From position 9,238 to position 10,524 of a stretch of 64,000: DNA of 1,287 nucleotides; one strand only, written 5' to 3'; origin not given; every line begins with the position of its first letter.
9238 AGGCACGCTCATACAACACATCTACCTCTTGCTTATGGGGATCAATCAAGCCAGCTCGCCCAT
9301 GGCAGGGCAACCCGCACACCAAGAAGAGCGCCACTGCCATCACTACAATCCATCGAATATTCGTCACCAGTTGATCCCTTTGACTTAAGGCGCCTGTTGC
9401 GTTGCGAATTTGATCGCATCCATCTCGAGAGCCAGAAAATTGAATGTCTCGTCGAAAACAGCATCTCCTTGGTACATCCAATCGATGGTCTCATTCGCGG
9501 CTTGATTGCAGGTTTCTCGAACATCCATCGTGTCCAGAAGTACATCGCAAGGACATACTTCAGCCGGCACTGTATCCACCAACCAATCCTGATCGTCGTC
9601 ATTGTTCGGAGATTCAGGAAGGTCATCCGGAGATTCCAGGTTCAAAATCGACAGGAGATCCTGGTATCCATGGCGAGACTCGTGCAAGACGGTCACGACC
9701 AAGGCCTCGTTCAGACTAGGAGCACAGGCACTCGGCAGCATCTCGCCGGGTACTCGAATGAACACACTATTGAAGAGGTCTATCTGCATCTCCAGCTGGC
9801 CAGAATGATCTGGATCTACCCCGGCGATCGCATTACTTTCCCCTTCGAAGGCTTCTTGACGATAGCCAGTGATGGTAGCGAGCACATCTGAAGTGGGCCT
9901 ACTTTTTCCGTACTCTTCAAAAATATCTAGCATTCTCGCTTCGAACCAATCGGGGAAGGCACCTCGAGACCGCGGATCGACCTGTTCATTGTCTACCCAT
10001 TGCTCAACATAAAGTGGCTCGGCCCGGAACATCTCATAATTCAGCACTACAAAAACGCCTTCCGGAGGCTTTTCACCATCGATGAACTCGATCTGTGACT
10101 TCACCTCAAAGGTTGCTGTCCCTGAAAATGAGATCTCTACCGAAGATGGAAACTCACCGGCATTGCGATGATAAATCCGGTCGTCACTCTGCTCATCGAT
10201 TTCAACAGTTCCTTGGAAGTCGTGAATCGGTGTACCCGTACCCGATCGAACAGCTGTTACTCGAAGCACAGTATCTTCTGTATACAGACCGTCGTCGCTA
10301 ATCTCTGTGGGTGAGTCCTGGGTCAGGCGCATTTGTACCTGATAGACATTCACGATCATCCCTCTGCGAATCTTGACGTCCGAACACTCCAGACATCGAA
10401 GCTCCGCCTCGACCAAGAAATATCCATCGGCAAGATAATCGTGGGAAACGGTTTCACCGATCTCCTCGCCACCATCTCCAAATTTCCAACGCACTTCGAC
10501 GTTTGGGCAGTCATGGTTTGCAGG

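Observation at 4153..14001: Locus of two giant secreted multidomain proteins flanking a HEAT-like hypothetical; one ends in a HExxH domain, the other in poly-Asp-CNPCG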

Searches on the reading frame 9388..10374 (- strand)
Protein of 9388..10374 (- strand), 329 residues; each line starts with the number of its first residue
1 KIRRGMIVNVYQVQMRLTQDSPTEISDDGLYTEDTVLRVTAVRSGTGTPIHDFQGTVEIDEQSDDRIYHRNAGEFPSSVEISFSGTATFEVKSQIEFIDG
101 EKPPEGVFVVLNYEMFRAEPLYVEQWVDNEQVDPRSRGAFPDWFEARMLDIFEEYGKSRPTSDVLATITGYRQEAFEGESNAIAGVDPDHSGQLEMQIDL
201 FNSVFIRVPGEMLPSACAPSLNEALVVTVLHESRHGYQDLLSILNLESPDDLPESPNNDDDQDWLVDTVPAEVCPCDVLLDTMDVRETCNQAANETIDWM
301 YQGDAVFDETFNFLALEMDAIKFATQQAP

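Call 11: find_homologous_proteins(query=window:9388-10374:-, max_evalue=0.001)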
Query window:9388-10374:- (329 aa): 2 proteins with E <= 0.001 among 971 candidates.
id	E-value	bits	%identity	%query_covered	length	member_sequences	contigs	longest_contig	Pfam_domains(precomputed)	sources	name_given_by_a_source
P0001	2.0e-48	183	40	78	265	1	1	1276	-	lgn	-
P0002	1.8e-32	131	36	97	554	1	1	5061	-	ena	-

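Call 12: search_solved_structures(query=window:9388-10374:-, max_evalue=10)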
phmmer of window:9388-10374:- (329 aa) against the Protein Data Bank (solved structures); distinct sequences matched with E-value up to 10: 0.

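Call 15: find_encoding_contigs(protein=P0002, flank=10000)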
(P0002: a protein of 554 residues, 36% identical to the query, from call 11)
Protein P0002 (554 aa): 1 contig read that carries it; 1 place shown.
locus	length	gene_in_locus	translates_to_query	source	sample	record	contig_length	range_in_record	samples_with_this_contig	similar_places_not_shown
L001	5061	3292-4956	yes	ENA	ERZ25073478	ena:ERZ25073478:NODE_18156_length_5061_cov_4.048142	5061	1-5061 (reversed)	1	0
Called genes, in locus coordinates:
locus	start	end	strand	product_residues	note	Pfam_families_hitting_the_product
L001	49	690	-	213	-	PF00589:Phage_integrase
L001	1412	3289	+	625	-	PF07719:TPR_2 (faint), PF13174:TPR_6 (weak), PF13176:TPR_7 (faint), PF13181:TPR_8 (faint), PF13424:TPR_12 (faint), PF13428:TPR_14 (faint), PF13432:TPR_16 (faint), PF00515:TPR_1 (weak), +1 more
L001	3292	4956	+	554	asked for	-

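Call 19: find_encoding_contigs(protein=P0001, flank=10000)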
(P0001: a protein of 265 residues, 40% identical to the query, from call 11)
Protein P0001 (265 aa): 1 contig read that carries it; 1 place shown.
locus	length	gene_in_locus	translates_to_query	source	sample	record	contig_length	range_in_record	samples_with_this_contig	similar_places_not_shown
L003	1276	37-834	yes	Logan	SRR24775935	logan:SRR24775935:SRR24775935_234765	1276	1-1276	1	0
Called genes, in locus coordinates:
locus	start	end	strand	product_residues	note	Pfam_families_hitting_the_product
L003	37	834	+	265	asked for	-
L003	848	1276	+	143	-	?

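Call 23: search_protein_representatives(alignment_id=A1)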
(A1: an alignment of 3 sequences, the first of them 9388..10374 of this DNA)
Query: 3 sequences, 319 profile positions. Proteins with E-value up to 0.001 (for the whole library): 250; up to 1e-10: 183; up to 1e-30: 105. The best 150 are listed.
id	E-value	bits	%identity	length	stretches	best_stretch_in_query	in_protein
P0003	8.0e-164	560.9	-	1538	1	1-318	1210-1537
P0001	4.4e-136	469.7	-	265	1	58-319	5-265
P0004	2.1e-117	408.3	-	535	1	10-317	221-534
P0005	3.2e-111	388.1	-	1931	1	8-318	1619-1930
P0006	9.1e-101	353.7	-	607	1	8-318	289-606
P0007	2.9e-99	348.8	-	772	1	8-317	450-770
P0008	3.3e-96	338.7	-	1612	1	6-318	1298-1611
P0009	7.2e-95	334.3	-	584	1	15-317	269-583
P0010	1.4e-89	317.0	-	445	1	8-316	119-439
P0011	8.2e-88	311.1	-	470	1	12-317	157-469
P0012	2.0e-87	309.9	-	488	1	9-316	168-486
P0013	7.5e-86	304.7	-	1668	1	2-318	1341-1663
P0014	3.4e-85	302.5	-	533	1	14-317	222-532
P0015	4.2e-84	299.0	-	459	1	10-317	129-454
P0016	1.5e-83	297.2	-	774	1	14-317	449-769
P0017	5.6e-82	292.0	-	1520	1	14-315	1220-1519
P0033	7.3e-69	248.9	-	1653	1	5-317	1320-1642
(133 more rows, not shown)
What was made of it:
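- Tried and rejected: The exhaustive profile search was needed to see the family (call 23).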

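Call 31: search_solved_structures(query=A2, max_evalue=10, show_alignments=3)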
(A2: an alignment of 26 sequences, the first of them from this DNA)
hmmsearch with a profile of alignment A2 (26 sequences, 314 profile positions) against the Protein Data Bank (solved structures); distinct sequences matched with E-value up to 10: 3.
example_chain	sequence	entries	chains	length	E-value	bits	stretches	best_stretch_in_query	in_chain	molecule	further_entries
6iw5_A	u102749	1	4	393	0.87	11.9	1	25-72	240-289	Envelope protein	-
6ivz_A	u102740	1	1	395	0.88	11.9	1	25-72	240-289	Envelope protein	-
8gpt_A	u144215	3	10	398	0.88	11.9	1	25-72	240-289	Envelope protein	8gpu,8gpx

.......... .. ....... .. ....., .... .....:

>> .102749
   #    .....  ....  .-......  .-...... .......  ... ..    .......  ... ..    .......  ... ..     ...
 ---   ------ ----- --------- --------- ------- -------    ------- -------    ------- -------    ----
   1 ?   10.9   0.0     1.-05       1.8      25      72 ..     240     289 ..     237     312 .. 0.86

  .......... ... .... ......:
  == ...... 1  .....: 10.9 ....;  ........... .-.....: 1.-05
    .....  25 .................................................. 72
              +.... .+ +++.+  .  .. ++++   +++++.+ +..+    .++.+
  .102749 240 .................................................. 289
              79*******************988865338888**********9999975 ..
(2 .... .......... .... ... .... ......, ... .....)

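Call 32: search_protein_families(library=pfam, alignment_id=A2, max_evalue=1)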
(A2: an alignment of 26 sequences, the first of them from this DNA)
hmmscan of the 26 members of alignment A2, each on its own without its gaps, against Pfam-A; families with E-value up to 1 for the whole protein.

A. member 1, seq(319 aa): 0 families

B. families by the number of members that match (of 26 scanned): 9 families
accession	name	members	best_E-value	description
PF20573.4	DUF6782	3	0.076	Putative metallopeptidase family (DUF6782)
PF10988.14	DUF2807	1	0.094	Putative auto-transporter adhesin, head GIN domain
PF17295.7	DUF5348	1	0.094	Domain of unknown function (DUF5348)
PF21792.3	DAB2_SBM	1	0.097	Disabled homolog 2-like, sulfatide-binding motifs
PF01471.23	PG_binding_1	1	0.11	Putative peptidoglycan binding domain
PF24318.1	DUF7490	1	0.14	Domain of unknown function (DUF7490)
PF22253.2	DUF6948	1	0.2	Domain of unknown function (DUF6948)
PF19081.6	Ig_7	1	0.22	Ig-like domain CHU_C associated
PF18998.6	Flg_new_2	1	0.26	Divergent InlB B-repeat domain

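Call 35: predict_structure(alignment_id=A2)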
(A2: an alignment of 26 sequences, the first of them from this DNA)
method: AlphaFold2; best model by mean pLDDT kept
length: 319 residues; sequences in the alignment: 26
mean_pLDDT: 92.7   pTM: 0.89
mean pLDDT of the five models: 92.7, 92.3, 92.2, 91.2, 90.8
residues with pLDDT >= 90: 245; 70-90: 72; 50-70: 2; < 50: 0
segments of 3 or more residues with pLDDT < 50: none
pLDDT, mean of each block of 10 residues (from residue 1): 96 95 98 97 97 91 96 95 95 96 96 96 96 97 94 96 87 90 93 89 83 91 96 85 84 92 89 94 93 86 94 91
secondary structure, 60 per line:
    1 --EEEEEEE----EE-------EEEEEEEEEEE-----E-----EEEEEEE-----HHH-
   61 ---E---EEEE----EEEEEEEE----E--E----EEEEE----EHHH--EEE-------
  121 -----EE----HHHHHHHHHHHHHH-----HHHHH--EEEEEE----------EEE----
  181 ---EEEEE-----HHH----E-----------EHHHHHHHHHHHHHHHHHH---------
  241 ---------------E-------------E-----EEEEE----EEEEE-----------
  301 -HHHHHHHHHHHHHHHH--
elements in order: E3-9 E23-33 E45-51 E68-71 E76-83 E96-100 E111-113 H132-145 H151-155 E158-163 E174-176 E184-188 H214-231 E276-280 E285-289 H302-317
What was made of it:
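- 10042..10344 (-): Ig-like beta-sandwich (aa ~1220-1320). This is the first half of the conserved C-terminal unit. AF2 strands with pLDDT >90 (call 35).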

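Call 40: fold_search(model_id=the predicted structure, library=pdb)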
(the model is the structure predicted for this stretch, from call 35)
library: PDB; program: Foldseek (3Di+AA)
matches with E <= 10: 695; with E <= 0.001: 0
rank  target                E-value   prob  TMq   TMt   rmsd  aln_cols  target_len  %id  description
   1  2x3b_A                5.1e-03  0.44  0.20  0.21  15.5       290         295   11  AsaP1 inactive mutant E294A, an extracellular toxic zinc metalloendopeptidase (released 2011-02-02)
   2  6d1n_A                1.2e-02  0.63  0.18  0.11  12.8       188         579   11  Apo structure of Bacteroides uniformis Beta-glucuronidase 1 (released 2018-10-17)
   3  1z9l                  1.6e-02  0.93  0.20  0.42  12.2       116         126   16  1.7 Angstrom Crystal Structure of the Rat VAP-A MSP Homology Domain (released 2005-07-19)
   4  7vqm_A                1.8e-02  0.60  0.19  0.12  12.6       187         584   11  GH2 beta-galacturonate AqGalA in complex with galacturonide (released 2021-11-24)
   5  8idz_B                1.9e-02  0.66  0.17  0.09   8.3       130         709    8  Beta-glucosidase BglPcC1 (released 2024-02-21)
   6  8idz_A                2.2e-02  0.54  0.17  0.09   9.0       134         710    7  Beta-glucosidase BglPcC1 (released 2024-02-21)
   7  3jcm_N                2.3e-02  0.60  0.21  0.05  14.1       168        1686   11  Cryo-EM structure of the spliceosomal U4/U6.U5 tri-snRNP (released 2016-02-24)
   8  6d89_B                2.6e-02  0.30  0.16  0.10  14.7       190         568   13  Bacteroides uniformis beta-glucuronidase 1 with N-terminal loop deletion (released 2018-10-17)
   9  6d89_A                3.0e-02  0.33  0.16  0.10  13.6       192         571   10  Bacteroides uniformis beta-glucuronidase 1 with N-terminal loop deletion (released 2018-10-17)
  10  7dco_D                3.3e-02  0.44  0.17  0.04   6.6       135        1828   13  Cryo-EM structure of the activated spliceosome (Bact complex) at an atomic resolution of 2.5 angstrom (released 2021-03-17)
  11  5gan_B                3.3e-02  0.30  0.17  0.04  13.3       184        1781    9  The overall structure of the yeast spliceosomal U4/U6.U5 tri-snRNP at 3.7 Angstrom (released 2016-01-27)
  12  5m5p_A                3.5e-02  0.57  0.23  0.05  13.4       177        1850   12  S. cerevisiae spliceosomal helicase Brr2 (271-end) in complex with the Jab/MPN domain of S. cerevisiae Prp8 (released 2016-12-07)
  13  4bgd_A                4.2e-02  0.60  0.23  0.05  11.8       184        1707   10  Crystal structure of Brr2 in complex with the Jab1/MPN domain of Prp8 (released 2013-05-29)
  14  6s8o                  4.8e-02  0.57  0.22  0.05  13.2       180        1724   14  Human Brr2 Helicase Region M641C/A1582C (released 2020-01-22)
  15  5t90_D                4.8e-02  0.25  0.13  0.18   9.6       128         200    8  Structural mechanisms for alpha-conotoxin selectivity at the human alpha3beta4 nicotinic acetylcholine receptor (released 2017-04-12)
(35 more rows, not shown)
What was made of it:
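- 10042..10344 (-): The PDB fold hits for this part are Ig-like domains (call 40).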

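Call 55: find_homologous_proteins(query=A2, max_evalue=0.00001)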
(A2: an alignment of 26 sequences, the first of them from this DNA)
Query A2 (26 sequences) (319 aa, profile of the alignment): 25 proteins with E <= 0.00001 among 5697 candidates.
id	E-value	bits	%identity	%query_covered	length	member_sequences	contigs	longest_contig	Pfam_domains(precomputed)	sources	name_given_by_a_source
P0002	1.5e-113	397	36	99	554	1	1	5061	-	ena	-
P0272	4.3e-113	396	33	97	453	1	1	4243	-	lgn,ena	-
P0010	2.5e-110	387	36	98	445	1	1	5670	-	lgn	-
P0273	5.5e-110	386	32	98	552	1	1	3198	PF18911.7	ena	-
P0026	3.7e-109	383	32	97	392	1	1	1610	-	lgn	-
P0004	4.5e-109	383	35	99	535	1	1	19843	-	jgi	-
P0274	1.3e-101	358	37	86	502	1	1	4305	-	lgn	-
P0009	2.6e-101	357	32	92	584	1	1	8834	-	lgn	-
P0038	7.1e-101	356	34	98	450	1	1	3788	-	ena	-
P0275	5.3e-100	353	32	98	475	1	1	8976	-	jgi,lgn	jgi:hypothetical protein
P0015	4.7e-99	350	40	87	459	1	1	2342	-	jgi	-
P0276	6.8e-97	343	33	99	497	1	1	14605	-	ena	-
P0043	7.3e-97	342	31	87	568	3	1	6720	-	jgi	-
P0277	6.6e-93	329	31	96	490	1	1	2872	-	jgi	jgi:hypothetical protein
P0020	1.7e-91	325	36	87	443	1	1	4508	PF13860.13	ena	-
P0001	5.3e-88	313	40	81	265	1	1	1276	-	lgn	-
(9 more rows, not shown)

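Call 56: find_encoding_contigs(protein=P0004, flank=8000, max_places=1)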
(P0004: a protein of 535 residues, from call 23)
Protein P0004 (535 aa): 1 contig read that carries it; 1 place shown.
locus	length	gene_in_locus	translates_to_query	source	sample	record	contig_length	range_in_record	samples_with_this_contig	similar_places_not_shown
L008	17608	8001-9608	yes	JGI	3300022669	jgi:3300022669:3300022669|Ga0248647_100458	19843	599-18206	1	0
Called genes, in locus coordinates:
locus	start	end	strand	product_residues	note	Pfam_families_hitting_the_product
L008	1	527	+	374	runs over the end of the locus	?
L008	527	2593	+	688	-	-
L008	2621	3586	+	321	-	PF13646:HEAT_2 (faint)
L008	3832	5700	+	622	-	PF02415:Chlam_PMP (faint), PF08480:Disaggr_assoc (weak)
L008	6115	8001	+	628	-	PF00515:TPR_1 (faint), PF13174:TPR_6 (faint), PF13424:TPR_12 (faint), PF13428:TPR_14 (faint), PF13432:TPR_16 (faint), PF14559:TPR_19 (faint), PF07719:TPR_2 (weak)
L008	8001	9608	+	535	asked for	-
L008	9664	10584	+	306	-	PF13646:HEAT_2 (faint)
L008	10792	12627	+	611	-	PF02415:Chlam_PMP (faint), PF08480:Disaggr_assoc (weak)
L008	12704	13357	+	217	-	-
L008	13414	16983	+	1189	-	PF03958:Secretin_N (weak), PF00263:Secretin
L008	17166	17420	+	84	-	PF13701:DDE_Tnp_1_4 (weak)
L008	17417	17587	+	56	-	-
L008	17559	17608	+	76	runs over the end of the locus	PF13701:DDE_Tnp_1_4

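Call 57: find_encoding_contigs(protein=P0276, flank=8000, max_places=1)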
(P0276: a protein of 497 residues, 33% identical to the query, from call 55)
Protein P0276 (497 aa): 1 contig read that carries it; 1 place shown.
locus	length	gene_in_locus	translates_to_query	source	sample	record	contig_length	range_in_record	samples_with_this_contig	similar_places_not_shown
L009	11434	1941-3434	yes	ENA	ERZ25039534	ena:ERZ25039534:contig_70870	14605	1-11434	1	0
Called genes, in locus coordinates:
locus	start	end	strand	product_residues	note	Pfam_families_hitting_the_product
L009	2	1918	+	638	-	?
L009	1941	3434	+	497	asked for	-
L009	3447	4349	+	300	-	-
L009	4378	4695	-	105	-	-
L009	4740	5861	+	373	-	-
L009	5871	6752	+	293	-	-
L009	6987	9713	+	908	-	PF13620:CarboxypepD_reg (weak), PF17210:SdrD_B (faint)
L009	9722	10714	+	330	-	-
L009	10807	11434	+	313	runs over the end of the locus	-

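Call 58: find_encoding_contigs(protein=P0275, flank=8000, max_places=1)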
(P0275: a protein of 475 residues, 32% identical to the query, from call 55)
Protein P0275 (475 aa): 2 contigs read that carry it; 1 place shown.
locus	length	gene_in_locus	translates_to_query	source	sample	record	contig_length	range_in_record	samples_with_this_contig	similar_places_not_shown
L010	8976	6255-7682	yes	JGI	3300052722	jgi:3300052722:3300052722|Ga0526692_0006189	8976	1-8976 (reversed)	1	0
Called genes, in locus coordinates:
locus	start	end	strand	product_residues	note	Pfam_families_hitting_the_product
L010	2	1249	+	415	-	?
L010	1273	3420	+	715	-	-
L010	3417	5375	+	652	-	-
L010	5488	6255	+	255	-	PF13174:TPR_6 (faint), PF13176:TPR_7 (faint), PF13371:TPR_9 (faint), PF13428:TPR_14 (faint), PF13432:TPR_16 (weak), PF00515:TPR_1 (weak), PF07719:TPR_2 (weak), PF13432:TPR_16 (weak), +3 more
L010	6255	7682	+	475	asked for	-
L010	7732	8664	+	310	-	-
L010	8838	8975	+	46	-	?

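Call 65: search_protein_families(library=pfam, alignment_id=A4, max_evalue=0.0001)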
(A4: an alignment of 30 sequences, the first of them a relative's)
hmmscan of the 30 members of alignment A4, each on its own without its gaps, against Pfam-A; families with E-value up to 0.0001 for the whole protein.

A. member 1, P0003 (1538 aa): 5 families
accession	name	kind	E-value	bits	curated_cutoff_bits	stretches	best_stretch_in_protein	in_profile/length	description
PF09136.16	Glucodextran_B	-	2.3e-35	120.8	27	4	341-414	1-74/83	Glucodextranase, domain B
PF13620.12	CarboxypepD_reg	-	7.4e-11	42.7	32.3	1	822-872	1-55/82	Carboxypeptidase regulatory-like domain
PF13715.12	CarbopepD_reg_2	-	2.2e-09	37.7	32.2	1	823-871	1-50/88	CarboxypepD_reg-like domain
PF02369.22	Big_1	-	2.6e-08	34.3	34.9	0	625-674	22-67/93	Bacterial Ig-like domain (group 1)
PF00801.26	PKD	-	2.6e-05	24.6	23.5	0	1151-1199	16-63/80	PKD domain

B. families by the number of members that match (of 30 scanned): 26 families (the first 25 are shown)
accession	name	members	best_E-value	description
PF13620.12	CarboxypepD_reg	13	7.4e-11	Carboxypeptidase regulatory-like domain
PF09136.16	Glucodextran_B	11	1e-55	Glucodextranase, domain B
PF13715.12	CarbopepD_reg_2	10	2.2e-09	CarboxypepD_reg-like domain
PF19077.6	Big_13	7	7.2e-30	Bacterial Ig-like domain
PF17957.7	Big_7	7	1e-23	Bacterial Ig domain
PF13750.12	Big_3_3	5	3.5e-12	Bacterial Ig-like domain (group 3)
PF02369.22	Big_1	5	9.2e-10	Bacterial Ig-like domain (group 1)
PF18998.6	Flg_new_2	4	6.9e-19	Divergent InlB B-repeat domain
PF00801.26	PKD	4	8.9e-09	PKD domain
PF01833.30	TIG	3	2e-08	IPT/TIG domain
PF13205.12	Big_5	2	3.9e-35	Bacterial Ig-like domain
PF24517.2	CBM96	2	1.5e-21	Carbohydrate-binding module family 96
PF18911.6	PKD_4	2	2.2e-08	PKD domain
PF20597.4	pAdhesive_15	1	1e-33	Putative Ice-binding-like adhesive domain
PF13860.13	FlgD_ig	1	1e-20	FlgD Ig-like domain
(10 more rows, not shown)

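Call 83: search_dna_similar(query=window:9388-10374:-, collection=plasmids, mode=protein, max_evalue=0.001, max_rows=15)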
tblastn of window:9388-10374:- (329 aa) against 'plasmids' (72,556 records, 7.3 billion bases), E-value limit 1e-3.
No match.
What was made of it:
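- Tried and rejected: No match (call 83).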
